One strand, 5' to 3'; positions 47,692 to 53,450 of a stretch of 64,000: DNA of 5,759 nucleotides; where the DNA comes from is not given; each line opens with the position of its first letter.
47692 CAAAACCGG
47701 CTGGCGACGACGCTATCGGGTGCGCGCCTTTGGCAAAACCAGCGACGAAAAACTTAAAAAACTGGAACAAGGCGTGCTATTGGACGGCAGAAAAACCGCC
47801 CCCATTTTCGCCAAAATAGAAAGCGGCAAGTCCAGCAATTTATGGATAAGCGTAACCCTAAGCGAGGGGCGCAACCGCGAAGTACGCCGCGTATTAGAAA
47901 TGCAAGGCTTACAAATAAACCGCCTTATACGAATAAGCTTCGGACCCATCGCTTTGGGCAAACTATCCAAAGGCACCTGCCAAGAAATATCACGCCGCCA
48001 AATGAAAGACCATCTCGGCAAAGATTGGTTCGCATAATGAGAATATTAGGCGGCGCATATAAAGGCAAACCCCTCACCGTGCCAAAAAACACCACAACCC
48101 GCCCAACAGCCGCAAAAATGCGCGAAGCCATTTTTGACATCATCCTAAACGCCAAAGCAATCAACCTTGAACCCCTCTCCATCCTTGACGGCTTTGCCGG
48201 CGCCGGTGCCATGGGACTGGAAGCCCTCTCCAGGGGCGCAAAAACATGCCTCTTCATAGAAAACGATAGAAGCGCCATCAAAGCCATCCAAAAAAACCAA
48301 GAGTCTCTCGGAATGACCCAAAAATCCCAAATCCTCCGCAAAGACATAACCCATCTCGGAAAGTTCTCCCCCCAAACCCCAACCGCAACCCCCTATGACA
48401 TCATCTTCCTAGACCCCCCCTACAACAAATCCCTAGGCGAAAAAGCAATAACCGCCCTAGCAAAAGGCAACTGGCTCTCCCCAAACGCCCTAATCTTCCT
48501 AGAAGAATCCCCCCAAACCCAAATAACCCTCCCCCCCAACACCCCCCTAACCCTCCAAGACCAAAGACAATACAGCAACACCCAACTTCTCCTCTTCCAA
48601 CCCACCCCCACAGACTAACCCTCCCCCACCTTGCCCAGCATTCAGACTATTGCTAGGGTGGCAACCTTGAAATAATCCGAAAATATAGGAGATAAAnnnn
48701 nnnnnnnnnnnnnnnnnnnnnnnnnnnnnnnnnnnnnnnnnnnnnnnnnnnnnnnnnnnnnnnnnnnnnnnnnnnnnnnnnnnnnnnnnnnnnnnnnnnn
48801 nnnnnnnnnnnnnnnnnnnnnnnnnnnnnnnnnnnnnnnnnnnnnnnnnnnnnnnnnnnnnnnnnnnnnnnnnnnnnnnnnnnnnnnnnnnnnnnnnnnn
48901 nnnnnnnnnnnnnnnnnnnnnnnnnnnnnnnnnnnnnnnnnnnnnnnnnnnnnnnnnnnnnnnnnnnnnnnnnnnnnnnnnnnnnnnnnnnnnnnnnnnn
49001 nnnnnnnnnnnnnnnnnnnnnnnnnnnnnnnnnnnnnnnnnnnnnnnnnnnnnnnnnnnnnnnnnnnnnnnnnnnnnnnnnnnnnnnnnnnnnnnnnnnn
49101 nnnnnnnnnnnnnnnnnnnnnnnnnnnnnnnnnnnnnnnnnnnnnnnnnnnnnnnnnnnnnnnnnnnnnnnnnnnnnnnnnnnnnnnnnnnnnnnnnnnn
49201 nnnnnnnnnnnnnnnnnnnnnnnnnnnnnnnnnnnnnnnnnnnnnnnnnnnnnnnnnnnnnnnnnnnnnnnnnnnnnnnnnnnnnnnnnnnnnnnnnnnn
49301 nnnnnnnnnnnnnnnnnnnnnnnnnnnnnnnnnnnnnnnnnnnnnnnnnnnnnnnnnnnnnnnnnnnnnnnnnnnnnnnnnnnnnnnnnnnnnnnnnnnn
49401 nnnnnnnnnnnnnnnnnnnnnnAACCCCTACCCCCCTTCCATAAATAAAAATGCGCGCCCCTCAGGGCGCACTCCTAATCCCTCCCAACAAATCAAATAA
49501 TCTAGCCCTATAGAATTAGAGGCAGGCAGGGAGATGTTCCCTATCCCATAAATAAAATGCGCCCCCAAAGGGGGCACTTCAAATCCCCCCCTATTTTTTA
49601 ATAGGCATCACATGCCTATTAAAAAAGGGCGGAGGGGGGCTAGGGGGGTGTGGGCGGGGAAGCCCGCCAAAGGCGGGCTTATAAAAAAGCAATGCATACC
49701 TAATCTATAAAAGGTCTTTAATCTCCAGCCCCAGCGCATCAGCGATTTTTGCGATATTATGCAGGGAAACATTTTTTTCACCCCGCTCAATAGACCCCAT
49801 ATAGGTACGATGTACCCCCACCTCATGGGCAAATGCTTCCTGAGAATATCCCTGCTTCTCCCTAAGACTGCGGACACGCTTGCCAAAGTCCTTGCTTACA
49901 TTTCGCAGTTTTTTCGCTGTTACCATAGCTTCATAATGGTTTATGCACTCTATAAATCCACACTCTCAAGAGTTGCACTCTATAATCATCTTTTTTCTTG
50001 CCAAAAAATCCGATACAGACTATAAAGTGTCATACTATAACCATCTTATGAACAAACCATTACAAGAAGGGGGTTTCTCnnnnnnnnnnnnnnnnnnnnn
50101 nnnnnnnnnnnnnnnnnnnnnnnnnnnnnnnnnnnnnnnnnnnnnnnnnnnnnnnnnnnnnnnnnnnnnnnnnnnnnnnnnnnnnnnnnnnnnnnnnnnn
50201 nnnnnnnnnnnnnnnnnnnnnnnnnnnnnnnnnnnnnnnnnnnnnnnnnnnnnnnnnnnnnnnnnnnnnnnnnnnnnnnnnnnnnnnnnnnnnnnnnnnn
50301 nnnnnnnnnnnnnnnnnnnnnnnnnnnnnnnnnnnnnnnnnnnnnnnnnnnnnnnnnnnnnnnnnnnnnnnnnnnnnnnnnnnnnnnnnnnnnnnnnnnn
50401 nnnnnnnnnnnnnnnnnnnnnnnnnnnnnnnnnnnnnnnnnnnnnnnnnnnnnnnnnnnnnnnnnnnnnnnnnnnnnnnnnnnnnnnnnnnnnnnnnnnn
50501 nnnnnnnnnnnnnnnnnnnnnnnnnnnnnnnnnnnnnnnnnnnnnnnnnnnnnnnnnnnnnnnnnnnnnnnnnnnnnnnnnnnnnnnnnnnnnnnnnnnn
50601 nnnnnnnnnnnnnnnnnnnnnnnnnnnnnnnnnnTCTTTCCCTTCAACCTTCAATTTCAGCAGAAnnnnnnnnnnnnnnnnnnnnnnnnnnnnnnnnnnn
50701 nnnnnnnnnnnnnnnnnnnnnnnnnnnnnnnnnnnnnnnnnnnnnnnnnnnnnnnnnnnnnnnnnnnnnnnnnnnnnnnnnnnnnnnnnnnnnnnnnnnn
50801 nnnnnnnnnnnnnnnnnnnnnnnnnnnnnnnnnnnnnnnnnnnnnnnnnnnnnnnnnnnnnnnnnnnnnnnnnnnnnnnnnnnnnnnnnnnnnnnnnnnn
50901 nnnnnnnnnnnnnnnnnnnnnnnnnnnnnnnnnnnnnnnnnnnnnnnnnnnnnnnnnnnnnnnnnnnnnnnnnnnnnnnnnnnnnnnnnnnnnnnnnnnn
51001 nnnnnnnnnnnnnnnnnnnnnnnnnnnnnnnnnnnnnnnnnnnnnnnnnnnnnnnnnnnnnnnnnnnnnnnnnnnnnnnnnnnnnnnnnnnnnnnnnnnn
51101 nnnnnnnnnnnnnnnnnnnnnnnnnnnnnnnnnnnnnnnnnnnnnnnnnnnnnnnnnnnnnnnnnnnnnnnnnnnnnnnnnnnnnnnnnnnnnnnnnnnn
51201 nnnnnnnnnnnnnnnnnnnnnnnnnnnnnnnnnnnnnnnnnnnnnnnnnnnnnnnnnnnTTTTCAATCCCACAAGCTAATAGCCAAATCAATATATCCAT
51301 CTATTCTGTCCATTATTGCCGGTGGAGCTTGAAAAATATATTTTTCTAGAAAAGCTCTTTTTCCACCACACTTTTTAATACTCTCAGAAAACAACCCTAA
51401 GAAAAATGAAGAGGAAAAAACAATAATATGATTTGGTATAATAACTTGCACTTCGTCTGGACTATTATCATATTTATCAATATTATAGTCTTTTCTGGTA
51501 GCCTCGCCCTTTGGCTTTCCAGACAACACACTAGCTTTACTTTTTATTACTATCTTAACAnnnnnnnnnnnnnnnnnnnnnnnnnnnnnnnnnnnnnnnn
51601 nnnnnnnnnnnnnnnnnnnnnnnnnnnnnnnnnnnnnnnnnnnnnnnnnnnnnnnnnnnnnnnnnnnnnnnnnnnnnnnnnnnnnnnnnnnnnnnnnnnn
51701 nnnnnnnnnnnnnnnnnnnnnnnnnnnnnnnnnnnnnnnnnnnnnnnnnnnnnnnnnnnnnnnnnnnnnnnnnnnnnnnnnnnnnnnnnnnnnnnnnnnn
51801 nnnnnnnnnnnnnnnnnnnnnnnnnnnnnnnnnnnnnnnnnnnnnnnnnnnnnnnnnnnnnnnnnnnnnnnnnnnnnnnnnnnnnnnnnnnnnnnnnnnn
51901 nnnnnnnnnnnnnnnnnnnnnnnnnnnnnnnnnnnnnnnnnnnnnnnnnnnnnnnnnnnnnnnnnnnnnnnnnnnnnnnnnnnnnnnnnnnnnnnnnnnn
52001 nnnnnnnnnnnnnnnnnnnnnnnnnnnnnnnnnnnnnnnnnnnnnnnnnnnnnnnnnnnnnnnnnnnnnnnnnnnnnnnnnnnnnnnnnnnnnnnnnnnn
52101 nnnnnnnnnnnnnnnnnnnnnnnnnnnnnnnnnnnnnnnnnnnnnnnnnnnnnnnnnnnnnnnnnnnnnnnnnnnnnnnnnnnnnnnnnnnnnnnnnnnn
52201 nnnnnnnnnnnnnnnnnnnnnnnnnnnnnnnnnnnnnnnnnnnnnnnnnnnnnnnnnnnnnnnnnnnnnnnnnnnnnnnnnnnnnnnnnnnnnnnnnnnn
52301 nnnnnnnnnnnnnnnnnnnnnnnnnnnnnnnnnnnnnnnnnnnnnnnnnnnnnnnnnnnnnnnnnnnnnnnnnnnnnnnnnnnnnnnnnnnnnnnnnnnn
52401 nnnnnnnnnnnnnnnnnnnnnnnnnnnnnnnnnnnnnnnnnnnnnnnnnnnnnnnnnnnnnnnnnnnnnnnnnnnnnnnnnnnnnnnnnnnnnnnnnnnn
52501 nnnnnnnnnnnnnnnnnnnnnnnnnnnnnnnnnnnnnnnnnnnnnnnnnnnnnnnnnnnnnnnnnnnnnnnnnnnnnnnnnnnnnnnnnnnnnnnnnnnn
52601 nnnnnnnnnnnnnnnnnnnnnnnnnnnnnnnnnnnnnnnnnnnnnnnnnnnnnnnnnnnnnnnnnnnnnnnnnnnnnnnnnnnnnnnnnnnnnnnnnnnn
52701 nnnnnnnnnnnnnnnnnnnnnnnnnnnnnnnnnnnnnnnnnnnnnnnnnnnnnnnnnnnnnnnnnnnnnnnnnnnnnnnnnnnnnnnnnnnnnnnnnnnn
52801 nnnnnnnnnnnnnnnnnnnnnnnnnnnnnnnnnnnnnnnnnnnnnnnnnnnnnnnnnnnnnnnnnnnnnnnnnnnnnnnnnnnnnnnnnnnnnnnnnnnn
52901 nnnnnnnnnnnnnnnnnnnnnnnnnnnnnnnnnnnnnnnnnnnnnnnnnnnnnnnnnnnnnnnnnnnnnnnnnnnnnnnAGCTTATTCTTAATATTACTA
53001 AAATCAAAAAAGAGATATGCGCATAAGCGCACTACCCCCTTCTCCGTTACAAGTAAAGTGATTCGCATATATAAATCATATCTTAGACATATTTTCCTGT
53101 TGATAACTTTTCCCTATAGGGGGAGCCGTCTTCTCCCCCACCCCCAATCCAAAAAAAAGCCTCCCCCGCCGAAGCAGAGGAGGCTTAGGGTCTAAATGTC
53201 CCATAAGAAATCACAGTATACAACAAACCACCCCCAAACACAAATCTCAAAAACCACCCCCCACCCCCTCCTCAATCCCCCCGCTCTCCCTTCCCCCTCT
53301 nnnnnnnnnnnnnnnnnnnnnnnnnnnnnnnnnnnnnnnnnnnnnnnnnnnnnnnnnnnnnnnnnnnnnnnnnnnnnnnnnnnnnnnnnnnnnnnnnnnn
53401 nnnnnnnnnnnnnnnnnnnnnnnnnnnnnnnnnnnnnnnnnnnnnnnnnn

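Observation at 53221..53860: ~640-bp strand-pure polypyrimidine tract with degenerate internal repeats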

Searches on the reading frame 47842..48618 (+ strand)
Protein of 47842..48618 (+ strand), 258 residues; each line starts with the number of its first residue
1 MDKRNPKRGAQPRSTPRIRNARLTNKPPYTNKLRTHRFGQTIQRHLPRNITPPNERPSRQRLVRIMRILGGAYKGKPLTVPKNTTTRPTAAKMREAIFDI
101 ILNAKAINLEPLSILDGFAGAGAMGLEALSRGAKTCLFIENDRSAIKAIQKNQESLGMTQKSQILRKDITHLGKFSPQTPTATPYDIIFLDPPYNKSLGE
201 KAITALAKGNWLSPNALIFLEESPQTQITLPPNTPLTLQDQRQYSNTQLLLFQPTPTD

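Call 47: find_homologous_proteins(query=window:47842-48618:+, max_evalue=1e-30)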
Query window:47842-48618:+ (258 aa): 78 proteins with E <= 1e-30 among 2492 candidates.
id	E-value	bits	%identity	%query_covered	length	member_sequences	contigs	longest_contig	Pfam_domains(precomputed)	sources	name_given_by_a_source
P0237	3.2e-106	373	92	73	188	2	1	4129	PF03602.22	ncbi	ncbi:MAG: 16S rRNA (guanine(966)-N(2))-methyltransferase RsmD [Parvibaculales bacterium]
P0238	3.3e-42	163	45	73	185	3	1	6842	PF03602.22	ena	-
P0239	1.6e-41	161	44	74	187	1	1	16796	PF05175.21,PF03602.22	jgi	jgi:16S rRNA (guanine966-N2)-methyltransferase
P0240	1.7e-41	161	44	73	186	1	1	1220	PF03602.22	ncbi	ncbi:MAG: 16S rRNA (guanine(966)-N(2))-methyltransferase RsmD [Aestuariivirgaceae bacterium]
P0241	7.3e-41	159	43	74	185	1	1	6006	PF03602.22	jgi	jgi:16S rRNA (guanine966-N2)-methyltransferase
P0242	7.5e-41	159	43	74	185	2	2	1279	PF05175.21,PF03602.22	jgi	jgi:16S rRNA (guanine966-N2)-methyltransferase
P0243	2.2e-39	154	46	73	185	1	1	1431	PF03602.22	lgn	-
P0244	3.2e-39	153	45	72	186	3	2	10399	PF03602.22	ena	-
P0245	4.0e-39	153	41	73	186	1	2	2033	PF03602.22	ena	-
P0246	7.6e-39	152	46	71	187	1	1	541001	PF05175.21,PF03602.22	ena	-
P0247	9.2e-39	152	43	72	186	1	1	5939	PF05175.21,PF03602.22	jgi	jgi:16S rRNA (guanine966-N2)-methyltransferase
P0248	1.7e-38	151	45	74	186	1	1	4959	PF03602.22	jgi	jgi:16S rRNA (guanine966-N2)-methyltransferase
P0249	3.1e-38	150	44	73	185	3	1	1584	PF03602.22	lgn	-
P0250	1.2e-36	145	40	73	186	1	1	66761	PF03602.22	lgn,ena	-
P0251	1.2e-36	145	43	73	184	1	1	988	PF03602.22,PF02086.22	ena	-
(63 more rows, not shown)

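Call 48: find_encoding_contigs(protein=P0237, flank=10000, max_places=5)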
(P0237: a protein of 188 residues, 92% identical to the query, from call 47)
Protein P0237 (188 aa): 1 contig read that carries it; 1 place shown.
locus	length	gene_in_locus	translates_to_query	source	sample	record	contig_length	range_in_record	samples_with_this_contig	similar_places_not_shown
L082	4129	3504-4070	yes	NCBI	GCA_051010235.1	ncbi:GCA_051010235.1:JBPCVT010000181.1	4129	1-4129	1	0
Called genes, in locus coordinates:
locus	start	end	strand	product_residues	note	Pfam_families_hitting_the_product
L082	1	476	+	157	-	PF00342:PGI (weak)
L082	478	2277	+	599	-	PF02518:HATPase_c, PF13589:HATPase_c_3, PF01119:DNA_mis_repair, PF08676:MutL_C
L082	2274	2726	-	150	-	PF00383:dCMP_cyt_deam_1, PF14437:MafB19-deam, PF14439:Bd3614-deam (weak)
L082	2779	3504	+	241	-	PF01479:S4, PF00849:PseudoU_synth_2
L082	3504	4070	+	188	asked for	PF03602:Cons_hypoth95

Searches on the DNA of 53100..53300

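Call 74: search_rna_families(source=window, start=53100, end=53300, threshold=evalue, max_evalue=10, show_alignments=2)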
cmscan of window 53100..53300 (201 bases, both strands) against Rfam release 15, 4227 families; matches with E-value up to 10: 13.
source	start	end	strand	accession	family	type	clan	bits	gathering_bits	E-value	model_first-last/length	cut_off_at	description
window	53152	53216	-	RF00262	sar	Gene; antisense;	-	23.6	43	0.009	1-68/68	no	sar RNA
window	53151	53200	-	RF02838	Ref55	Gene; sRNA;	-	18.1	43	3.2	1-54/54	no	Enterococcus sRNA 55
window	53143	53216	-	RF00519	suhB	Gene; sRNA;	CL00108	17.7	41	0.15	1-77/77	no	Makes More Granules Regulator RNA (mmgR)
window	53151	53247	-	RF00515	PyrR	Cis-reg;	-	17.4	54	2.9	1-115/115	no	PyrR binding site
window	53148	53238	-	RF01771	rnk_leader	Cis-reg; leader;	-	16.6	50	1.7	1-109/109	no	Enterobacteria rnk leader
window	53151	53227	-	RF01859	Phe_leader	Cis-reg; leader;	-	15.4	55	3.1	1-125/125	no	Phenylalanine leader peptide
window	53157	53187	-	RF03451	mir-3188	Gene; miRNA;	-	14.7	93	7.3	1-86/86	no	mir-3188 microRNA precursor family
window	53152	53211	-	RF02270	nse_sRNA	Gene;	-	14.1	75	6.4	1-73/73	no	Neisseria sigma-E sRNA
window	53156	53256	-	RF04180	BTnc231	Gene; sRNA;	-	13.2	80.4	1.8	1-154/154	no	Bacteroides sRNA BTnc231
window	53156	53187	-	RF04096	mir-4433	Gene; miRNA;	-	12.7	77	8.4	1-83/83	no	mir-4433 microRNA precursor family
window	53115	53142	-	RF00752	mir-14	Gene; miRNA;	-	11.9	53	8.4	1-63/63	no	mir-14 microRNA precursor family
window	53151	53203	-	RF02399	NsiR1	Gene; sRNA;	-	11.6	39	7.2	1-60/60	no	Nitrogen stress-induced RNA 1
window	53131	53221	-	RF01889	lincRNA-p21_1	Gene; lncRNA;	-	11.5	75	4.6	74-174/174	no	LincRNA-p21 conserved region 1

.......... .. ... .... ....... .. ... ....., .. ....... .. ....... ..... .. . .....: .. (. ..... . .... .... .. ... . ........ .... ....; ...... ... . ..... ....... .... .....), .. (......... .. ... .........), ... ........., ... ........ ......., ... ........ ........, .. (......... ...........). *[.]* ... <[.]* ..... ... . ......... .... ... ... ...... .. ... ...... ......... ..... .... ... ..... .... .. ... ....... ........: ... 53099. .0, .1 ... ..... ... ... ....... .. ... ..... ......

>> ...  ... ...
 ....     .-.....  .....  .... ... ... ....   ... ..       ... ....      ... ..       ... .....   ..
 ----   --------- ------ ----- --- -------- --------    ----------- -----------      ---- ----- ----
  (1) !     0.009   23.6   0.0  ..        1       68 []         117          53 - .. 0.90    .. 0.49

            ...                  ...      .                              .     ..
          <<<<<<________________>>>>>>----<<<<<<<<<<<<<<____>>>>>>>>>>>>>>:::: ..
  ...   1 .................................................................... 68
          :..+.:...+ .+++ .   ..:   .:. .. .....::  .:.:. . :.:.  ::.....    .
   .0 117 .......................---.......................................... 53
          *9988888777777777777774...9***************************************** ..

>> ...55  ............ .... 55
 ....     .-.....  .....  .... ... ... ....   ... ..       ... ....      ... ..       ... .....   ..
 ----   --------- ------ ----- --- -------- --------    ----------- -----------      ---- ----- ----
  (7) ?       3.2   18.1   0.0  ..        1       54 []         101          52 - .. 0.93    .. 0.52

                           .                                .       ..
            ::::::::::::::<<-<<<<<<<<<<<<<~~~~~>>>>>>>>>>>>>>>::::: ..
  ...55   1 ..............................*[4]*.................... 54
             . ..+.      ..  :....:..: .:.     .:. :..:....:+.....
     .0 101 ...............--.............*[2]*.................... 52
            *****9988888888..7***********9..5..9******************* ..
